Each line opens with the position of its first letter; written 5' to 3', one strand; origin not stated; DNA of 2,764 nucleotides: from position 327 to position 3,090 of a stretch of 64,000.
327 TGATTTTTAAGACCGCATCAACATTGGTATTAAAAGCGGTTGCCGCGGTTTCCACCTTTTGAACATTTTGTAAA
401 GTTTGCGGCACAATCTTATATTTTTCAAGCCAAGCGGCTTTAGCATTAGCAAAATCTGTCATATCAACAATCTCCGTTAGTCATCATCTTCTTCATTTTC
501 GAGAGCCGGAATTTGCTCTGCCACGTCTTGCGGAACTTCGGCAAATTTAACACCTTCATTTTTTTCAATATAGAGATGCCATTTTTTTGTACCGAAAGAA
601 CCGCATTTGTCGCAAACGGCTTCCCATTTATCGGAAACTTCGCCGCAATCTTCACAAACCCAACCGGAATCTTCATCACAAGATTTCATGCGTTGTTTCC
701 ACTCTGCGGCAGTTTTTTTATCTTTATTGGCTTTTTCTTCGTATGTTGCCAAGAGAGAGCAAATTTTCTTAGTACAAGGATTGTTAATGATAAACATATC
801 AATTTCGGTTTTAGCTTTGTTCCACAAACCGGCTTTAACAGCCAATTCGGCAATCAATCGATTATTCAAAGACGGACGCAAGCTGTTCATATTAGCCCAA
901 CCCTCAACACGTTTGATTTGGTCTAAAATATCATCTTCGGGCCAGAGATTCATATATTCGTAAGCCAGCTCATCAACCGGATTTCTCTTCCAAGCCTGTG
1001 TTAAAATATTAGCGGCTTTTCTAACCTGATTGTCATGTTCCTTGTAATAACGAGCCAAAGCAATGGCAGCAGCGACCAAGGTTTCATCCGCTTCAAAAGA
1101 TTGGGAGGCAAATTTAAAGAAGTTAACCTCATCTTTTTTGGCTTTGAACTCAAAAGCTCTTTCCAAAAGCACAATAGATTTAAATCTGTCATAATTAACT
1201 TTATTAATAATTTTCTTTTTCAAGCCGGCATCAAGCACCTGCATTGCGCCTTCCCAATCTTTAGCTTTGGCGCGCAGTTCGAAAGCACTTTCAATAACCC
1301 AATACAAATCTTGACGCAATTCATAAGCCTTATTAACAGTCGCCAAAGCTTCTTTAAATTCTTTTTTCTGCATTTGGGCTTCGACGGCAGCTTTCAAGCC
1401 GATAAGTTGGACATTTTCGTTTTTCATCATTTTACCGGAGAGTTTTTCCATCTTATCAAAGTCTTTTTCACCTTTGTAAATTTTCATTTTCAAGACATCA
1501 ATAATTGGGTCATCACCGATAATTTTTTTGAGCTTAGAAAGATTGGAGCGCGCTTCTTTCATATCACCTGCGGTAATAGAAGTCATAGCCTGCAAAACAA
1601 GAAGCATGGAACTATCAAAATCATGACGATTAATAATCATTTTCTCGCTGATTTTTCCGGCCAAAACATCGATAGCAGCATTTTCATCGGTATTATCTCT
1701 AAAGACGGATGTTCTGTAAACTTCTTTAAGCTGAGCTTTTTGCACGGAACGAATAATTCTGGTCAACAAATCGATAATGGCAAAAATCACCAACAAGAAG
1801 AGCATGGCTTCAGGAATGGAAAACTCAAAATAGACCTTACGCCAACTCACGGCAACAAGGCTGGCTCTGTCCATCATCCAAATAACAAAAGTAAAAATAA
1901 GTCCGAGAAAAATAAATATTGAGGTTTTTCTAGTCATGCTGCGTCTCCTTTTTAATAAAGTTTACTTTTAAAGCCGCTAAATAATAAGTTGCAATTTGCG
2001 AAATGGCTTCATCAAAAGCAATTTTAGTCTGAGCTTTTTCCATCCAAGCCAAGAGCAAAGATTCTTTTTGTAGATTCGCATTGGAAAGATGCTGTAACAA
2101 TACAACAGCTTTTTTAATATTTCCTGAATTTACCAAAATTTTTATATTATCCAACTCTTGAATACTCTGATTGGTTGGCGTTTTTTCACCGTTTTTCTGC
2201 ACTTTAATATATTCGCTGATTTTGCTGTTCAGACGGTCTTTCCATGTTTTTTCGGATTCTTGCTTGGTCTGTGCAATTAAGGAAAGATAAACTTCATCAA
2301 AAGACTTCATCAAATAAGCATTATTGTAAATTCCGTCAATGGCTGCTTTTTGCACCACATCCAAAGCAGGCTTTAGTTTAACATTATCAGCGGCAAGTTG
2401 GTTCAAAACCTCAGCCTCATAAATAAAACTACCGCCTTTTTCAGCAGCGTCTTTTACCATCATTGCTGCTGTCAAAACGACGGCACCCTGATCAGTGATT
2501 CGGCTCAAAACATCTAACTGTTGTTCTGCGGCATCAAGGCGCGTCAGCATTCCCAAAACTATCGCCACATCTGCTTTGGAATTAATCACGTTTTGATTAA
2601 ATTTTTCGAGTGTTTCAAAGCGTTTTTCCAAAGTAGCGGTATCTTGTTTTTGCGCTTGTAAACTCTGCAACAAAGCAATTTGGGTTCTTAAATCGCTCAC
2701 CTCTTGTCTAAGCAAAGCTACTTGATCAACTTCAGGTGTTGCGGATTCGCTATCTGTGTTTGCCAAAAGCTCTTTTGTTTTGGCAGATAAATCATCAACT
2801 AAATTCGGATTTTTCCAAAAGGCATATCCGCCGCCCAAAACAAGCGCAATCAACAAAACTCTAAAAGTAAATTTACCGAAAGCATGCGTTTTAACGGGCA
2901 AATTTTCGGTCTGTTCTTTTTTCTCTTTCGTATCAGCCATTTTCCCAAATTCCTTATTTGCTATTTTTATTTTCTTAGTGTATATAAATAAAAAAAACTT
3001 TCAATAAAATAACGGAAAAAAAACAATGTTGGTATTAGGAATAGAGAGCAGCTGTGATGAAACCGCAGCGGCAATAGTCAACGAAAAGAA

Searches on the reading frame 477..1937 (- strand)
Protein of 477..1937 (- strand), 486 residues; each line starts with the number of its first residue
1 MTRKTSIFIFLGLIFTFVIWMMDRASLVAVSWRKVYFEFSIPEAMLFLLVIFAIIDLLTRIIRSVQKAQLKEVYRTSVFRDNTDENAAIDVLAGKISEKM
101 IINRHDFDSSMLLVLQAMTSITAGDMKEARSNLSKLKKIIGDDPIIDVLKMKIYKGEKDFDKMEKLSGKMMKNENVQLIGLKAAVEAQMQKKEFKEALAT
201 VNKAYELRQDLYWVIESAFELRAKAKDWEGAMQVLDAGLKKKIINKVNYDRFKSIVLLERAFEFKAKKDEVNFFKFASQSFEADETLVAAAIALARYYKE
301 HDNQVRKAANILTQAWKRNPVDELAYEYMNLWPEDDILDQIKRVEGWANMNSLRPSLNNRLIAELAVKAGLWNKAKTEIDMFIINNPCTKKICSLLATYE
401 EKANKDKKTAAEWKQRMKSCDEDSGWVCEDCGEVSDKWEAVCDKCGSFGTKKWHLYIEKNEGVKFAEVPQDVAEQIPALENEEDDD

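Call 52: find_encoding_contigs(protein=window:477-1937:-, flank=10000, max_places=2)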
Protein window:477-1937:- (486 aa): 12 contigs read that carry it; 2 places shown.
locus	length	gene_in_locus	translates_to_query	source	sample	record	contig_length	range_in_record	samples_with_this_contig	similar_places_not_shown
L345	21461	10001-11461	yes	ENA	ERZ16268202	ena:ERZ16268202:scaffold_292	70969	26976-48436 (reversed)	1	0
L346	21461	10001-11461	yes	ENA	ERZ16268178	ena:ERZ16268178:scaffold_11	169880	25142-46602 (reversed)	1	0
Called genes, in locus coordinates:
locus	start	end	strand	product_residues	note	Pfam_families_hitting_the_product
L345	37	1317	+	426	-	PF07690:MFS_1, PF13000:Acatn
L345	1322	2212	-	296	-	PF00106:adh_short, PF02719:Polysacc_synt_2 (weak), PF08659:KR (weak), PF00106:adh_short, PF13561:adh_short_C2 (weak)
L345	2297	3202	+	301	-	PF03755:YicC-like_N, PF08340:YicC-like_C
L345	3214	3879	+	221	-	PF00625:Guanylate_kin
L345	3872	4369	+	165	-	PF00293:NUDIX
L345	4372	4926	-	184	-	-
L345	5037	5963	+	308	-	PF00291:PALP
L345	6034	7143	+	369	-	PF03739:LptF_LptG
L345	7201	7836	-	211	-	PF00730:HhH-GPD, PF00633:HHH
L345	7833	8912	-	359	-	PF00814:TsaD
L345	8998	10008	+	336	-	-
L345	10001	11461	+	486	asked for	-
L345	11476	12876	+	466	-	PF04587:ADP_PFK_GK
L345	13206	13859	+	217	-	PF01966:HD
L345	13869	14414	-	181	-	PF13189:Cytidylate_kin2 (faint), PF13238:AAA_18, PF13671:AAA_33 (weak), PF01202:SKI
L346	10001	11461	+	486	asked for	-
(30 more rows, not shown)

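Call 66: search_protein_families(library=pfam, proteins=[window:477-1937:-], max_evalue=1)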
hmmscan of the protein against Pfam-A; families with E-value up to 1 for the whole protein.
window:477-1937:- (486 aa): 5 families
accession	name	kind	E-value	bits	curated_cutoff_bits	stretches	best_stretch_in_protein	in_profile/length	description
PF13428.12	TPR_14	-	0.00036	21.4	23.5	0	289-327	2-39/44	Tetratricopeptide repeat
PF14559.12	TPR_19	-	0.00067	20.4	25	1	189-241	2-54/68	Tetratricopeptide repeat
PF18073.7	Zn_ribbon_LapB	-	0.038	14.1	25.7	1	426-450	1-25/28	Rubredoxin metal binding domain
PF23458.2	DUF7130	-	0.082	13.3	35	1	420-458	48-86/89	Domain of unknown function (DUF7130)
PF12773.13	DZR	-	0.65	10.7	27.3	0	420-446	18-45/45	Double zinc ribbon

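Call 67: search_solved_structures(query=window:477-1937:-, max_evalue=0.1)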
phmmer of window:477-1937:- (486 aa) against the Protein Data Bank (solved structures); distinct sequences matched with E-value up to 0.1: 0.

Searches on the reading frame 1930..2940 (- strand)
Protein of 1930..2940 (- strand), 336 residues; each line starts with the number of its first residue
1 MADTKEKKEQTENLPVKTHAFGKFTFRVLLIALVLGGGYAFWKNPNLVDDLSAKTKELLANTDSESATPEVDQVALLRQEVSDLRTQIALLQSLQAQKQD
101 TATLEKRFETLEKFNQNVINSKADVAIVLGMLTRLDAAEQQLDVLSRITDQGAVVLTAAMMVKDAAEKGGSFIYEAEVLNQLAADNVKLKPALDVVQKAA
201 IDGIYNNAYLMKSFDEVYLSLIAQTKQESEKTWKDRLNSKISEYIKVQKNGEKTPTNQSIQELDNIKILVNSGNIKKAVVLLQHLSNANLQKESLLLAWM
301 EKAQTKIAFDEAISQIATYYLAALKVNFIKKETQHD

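Call 66: search_protein_families(library=pfam, proteins=[window:1930-2940:-], max_evalue=1)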
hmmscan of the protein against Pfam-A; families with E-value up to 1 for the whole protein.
window:1930-2940:- (336 aa): 2 families
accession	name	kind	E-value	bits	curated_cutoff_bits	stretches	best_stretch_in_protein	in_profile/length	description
PF14282.11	FlxA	-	0.016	15.8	26.3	1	54-114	29-91/101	FlxA-like protein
PF08397.16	IMD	-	0.018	14.9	26.2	1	157-262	38-145/219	IRSp53/MIM homology domain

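Call 68: search_solved_structures(query=window:1930-2940:-, max_evalue=0.1)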
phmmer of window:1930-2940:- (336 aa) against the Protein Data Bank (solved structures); distinct sequences matched with E-value up to 0.1: 0.
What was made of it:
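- Tried and rejected: The conserved unknown genes at 477-2940 look like TPR or coiled-coil membrane proteins (calls 66-68).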
